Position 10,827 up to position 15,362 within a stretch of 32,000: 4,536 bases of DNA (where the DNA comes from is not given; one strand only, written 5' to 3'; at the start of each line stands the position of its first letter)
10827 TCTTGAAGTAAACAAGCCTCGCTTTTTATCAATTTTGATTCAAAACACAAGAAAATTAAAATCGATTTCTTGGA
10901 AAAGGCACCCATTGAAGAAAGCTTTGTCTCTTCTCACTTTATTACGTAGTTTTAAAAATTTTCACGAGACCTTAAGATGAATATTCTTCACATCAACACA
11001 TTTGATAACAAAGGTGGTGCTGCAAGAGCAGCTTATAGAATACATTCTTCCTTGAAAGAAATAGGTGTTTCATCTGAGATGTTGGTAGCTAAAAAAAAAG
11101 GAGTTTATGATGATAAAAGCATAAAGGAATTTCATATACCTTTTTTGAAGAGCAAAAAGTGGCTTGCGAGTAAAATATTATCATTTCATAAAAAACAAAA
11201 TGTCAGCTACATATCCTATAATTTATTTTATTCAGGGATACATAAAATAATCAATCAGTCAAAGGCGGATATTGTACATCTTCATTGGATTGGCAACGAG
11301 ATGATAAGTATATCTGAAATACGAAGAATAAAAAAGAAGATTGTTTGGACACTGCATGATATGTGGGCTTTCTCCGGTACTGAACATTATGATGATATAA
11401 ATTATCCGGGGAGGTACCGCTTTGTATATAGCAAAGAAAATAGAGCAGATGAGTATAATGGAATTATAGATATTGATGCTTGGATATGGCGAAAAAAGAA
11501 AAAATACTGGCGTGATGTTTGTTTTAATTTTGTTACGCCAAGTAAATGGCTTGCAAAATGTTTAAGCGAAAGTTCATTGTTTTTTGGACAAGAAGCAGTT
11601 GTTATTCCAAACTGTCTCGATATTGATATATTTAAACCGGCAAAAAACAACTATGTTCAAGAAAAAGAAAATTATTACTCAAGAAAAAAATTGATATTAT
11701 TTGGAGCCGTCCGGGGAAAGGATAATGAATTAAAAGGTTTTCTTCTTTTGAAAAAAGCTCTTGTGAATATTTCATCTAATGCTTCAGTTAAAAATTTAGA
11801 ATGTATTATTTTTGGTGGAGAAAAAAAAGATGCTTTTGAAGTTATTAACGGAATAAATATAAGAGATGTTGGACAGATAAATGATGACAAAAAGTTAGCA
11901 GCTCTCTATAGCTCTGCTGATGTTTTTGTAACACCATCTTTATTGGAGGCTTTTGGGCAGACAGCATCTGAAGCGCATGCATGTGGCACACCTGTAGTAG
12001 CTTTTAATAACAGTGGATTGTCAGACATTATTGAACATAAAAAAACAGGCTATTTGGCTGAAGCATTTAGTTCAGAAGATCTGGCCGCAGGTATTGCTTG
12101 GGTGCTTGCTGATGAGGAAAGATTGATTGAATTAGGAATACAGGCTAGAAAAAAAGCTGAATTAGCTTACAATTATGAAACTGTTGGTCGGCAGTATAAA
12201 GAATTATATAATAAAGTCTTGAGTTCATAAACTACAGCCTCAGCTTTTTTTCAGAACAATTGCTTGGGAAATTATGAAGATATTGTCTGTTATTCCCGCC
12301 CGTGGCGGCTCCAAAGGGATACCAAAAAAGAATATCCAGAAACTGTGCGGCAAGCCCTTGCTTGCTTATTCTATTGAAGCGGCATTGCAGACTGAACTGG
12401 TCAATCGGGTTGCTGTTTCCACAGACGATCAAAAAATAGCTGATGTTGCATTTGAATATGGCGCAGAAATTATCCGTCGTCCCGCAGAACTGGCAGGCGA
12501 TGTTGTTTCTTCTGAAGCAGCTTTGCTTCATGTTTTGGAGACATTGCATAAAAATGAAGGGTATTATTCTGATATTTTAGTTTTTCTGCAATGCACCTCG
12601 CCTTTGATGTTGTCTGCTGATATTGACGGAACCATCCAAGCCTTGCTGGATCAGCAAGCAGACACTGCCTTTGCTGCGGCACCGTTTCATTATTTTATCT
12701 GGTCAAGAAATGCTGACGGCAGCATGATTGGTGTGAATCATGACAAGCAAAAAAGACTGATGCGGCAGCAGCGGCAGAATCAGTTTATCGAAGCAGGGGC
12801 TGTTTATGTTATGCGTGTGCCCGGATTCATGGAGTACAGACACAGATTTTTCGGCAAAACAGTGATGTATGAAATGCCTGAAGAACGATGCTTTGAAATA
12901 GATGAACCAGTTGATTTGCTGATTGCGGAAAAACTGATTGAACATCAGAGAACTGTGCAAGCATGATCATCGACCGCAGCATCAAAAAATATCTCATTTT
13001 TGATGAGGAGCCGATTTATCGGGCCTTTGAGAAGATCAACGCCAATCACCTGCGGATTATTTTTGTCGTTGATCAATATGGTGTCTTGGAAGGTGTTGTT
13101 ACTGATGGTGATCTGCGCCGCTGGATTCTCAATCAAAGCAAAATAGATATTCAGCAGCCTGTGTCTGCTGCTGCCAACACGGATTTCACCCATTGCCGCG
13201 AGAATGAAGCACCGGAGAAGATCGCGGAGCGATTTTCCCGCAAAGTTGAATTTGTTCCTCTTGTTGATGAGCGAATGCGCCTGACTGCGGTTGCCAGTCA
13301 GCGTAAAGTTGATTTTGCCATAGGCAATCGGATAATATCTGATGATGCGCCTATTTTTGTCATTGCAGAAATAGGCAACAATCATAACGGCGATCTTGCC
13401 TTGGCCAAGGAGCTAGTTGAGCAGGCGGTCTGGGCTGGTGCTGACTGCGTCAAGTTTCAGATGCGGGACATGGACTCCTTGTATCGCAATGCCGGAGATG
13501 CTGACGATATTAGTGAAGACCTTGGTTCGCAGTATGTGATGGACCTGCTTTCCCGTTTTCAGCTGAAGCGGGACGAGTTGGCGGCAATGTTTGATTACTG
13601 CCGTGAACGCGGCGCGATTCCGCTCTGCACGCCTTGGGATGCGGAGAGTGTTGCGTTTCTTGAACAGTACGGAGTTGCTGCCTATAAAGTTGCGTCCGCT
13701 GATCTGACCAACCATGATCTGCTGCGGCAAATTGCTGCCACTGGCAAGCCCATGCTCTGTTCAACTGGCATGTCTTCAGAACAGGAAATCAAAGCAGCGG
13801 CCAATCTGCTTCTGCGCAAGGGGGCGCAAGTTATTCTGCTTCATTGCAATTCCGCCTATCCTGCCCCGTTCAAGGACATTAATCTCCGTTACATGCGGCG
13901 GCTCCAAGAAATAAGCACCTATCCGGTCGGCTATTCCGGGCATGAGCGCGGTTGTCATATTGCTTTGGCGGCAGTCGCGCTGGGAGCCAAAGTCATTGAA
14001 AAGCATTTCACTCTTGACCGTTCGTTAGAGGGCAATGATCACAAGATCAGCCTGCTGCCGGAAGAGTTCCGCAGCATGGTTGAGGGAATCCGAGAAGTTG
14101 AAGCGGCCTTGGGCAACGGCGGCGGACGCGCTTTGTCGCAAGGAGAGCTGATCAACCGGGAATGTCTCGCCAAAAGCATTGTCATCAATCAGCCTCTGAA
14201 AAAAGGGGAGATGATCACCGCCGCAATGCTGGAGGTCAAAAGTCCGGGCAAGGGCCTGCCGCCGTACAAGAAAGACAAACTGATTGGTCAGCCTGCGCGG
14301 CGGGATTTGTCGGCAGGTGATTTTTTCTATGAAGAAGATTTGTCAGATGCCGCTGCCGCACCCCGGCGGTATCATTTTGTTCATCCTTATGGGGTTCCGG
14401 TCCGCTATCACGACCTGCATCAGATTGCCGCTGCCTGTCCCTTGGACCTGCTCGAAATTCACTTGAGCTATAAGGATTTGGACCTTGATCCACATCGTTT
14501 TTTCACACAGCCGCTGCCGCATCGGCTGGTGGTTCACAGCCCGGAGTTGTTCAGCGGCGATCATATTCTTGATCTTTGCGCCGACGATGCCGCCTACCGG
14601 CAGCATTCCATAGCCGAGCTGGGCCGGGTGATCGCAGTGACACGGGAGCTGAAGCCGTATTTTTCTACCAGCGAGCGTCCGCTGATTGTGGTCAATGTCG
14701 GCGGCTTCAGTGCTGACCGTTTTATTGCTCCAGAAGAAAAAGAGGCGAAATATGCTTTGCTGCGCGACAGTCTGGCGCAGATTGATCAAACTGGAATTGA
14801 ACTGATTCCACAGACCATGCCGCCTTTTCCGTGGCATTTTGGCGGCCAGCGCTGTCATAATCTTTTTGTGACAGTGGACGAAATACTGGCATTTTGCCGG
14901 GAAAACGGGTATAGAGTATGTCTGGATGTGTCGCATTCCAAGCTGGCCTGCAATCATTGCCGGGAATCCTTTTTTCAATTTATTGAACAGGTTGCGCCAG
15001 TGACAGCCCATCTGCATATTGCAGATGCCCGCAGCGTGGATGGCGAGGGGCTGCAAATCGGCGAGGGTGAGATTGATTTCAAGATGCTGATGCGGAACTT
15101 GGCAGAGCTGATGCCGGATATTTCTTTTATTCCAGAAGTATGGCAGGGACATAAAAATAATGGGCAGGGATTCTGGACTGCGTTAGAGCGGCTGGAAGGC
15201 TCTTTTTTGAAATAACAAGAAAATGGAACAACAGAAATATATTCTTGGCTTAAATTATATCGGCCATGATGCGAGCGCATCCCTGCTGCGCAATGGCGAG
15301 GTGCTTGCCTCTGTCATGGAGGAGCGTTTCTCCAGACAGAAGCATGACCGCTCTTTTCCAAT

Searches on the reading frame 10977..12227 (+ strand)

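Call 6: search_protein_families(library=pfam, proteins=[window:10977-12227:+], max_evalue=0.001)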
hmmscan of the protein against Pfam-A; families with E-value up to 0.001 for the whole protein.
window:10977-12227:+ (417 aa): 5 families
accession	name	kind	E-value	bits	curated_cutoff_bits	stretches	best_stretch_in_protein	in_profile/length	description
PF00534.26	Glycos_transf_1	-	5.3e-28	98.1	26.4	1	248-392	23-171/172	Glycosyl transferases group 1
PF13692.12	Glyco_trans_1_4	-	1.2e-22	81.2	27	1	238-379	3-142/142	Glycosyl transferases group 1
PF20706.3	GT4-conflict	-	6.4e-12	45.6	26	1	234-360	195-328/385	Family 4 Glycosyltransferase in conflict systems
PF13439.12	Glyco_transf_4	-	8.9e-08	32.8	28.5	1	13-217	2-169/170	Glycosyltransferase Family 4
PF13524.12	Glyco_trans_1_2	-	9.7e-06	26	25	1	275-406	16-141/144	Glycosyl transferase-like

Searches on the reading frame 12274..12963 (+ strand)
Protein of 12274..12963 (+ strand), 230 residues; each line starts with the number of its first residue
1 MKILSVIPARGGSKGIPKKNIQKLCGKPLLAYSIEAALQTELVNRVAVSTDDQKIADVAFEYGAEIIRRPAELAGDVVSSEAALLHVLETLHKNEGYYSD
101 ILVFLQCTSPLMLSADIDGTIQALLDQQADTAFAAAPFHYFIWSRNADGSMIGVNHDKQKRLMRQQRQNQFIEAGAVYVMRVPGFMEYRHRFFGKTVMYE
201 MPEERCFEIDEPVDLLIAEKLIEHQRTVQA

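Call 6: search_protein_families(library=pfam, proteins=[window:12274-12963:+], max_evalue=0.001)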
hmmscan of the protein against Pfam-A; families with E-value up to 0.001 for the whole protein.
window:12274-12963:+ (230 aa): 3 families
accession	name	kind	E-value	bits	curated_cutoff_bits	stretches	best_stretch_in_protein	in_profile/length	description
PF02348.25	CTP_transf_3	-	1.4e-26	94.1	22.6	1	6-219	3-203/217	Cytidylyltransferase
PF12804.13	NTP_transf_3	-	1.3e-06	29.1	27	1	18-164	15-155/160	MobA-like NTP transferase domain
PF01128.25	IspD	-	0.00047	20.4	27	0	6-158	4-149/221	2-C-methyl-D-erythritol 4-phosphate cytidylyltransferase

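Call 35: search_protein_families(library=ncbifam, proteins=[window:12274-12963:+], max_evalue=0.00001)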
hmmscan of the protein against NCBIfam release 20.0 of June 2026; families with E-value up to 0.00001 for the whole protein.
window:12274-12963:+ (230 aa): 6 families
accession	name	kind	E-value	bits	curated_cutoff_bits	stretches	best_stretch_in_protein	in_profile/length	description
TIGR03584.1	PseF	equivalog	4.3e-44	150.8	205.7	1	4-221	1-219/222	pseudaminic acid cytidylyltransferase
NF003950.0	PRK05450.1-3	subfamily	1.6e-16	60.4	234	1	1-136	1-128/248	3-deoxy-manno-octulosonate cytidylyltransferase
NF003952.0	PRK05450.1-5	subfamily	4.4e-15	55.5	193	1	1-131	1-124/250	3-deoxy-manno-octulosonate cytidylyltransferase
NF009905.0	PRK13368.1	subfamily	3.1e-14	52.9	255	1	1-129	1-119/243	3-deoxy-manno-octulosonate cytidylyltransferase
NF003948.0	PRK05450.1-1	equivalog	8.8e-11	41.5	281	1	1-137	4-133/248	3-deoxy-manno-octulosonate cytidylyltransferase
TIGR00466.1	kdsB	equivalog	1.7e-08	34.2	155.2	1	2-138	2-130/241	3-deoxy-manno-octulosonate cytidylyltransferase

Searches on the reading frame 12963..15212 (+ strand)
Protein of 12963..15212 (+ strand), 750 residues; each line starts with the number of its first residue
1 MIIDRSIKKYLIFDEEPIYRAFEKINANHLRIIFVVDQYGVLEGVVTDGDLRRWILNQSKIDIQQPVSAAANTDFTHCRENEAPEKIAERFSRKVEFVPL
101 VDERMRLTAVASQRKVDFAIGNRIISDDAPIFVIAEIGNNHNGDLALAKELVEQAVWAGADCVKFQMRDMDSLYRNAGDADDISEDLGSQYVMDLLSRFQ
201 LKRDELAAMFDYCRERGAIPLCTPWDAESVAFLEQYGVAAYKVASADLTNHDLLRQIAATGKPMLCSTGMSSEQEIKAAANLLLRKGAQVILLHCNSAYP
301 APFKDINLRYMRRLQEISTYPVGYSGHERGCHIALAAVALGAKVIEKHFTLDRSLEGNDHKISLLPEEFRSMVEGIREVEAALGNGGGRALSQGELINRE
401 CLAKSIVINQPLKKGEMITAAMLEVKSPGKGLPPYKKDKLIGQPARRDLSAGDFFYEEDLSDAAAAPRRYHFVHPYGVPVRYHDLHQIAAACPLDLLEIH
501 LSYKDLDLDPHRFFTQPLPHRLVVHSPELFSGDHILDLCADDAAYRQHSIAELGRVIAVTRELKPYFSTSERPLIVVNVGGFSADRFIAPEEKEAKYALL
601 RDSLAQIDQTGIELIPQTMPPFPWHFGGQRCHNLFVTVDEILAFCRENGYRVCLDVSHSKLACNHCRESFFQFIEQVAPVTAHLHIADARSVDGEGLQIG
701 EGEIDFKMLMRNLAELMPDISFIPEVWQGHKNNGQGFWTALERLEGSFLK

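Call 6: search_protein_families(library=pfam, proteins=[window:12963-15212:+], max_evalue=0.001)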
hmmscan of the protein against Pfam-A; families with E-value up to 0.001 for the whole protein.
window:12963-15212:+ (750 aa): 4 families
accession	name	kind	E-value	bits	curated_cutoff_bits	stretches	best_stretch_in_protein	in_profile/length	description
PF03102.20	NeuB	-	1e-87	294.1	22.1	1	151-386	1-239/241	NeuB family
PF01261.30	AP_endonuc_2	-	1.1e-17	65.1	31.1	1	521-734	43-236/249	Xylose isomerase-like TIM barrel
PF08666.17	SAF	-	1.6e-09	38.6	21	1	405-460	3-62/63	SAF domain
PF00571.33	CBS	-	9.7e-09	35.9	24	1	13-56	13-56/57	CBS domain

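Call 35: search_protein_families(library=ncbifam, proteins=[window:12963-15212:+], max_evalue=0.00001)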
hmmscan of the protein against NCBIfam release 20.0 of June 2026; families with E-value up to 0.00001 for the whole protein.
window:12963-15212:+ (750 aa): 3 families
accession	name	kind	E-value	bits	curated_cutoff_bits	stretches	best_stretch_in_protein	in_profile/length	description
TIGR03569.1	NeuB_NnaB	equivalog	7.6e-99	330.9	399.65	1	131-453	1-327/329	N-acetylneuraminate synthase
TIGR03586.1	PseI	equivalog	2.9e-76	256.8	340.25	1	131-453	2-325/327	pseudaminic acid synthase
NF008581.0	PRK11543.1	equivalog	4.6e-07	29.2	481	1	27-110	227-309/321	arabinose-5-phosphate isomerase GutQ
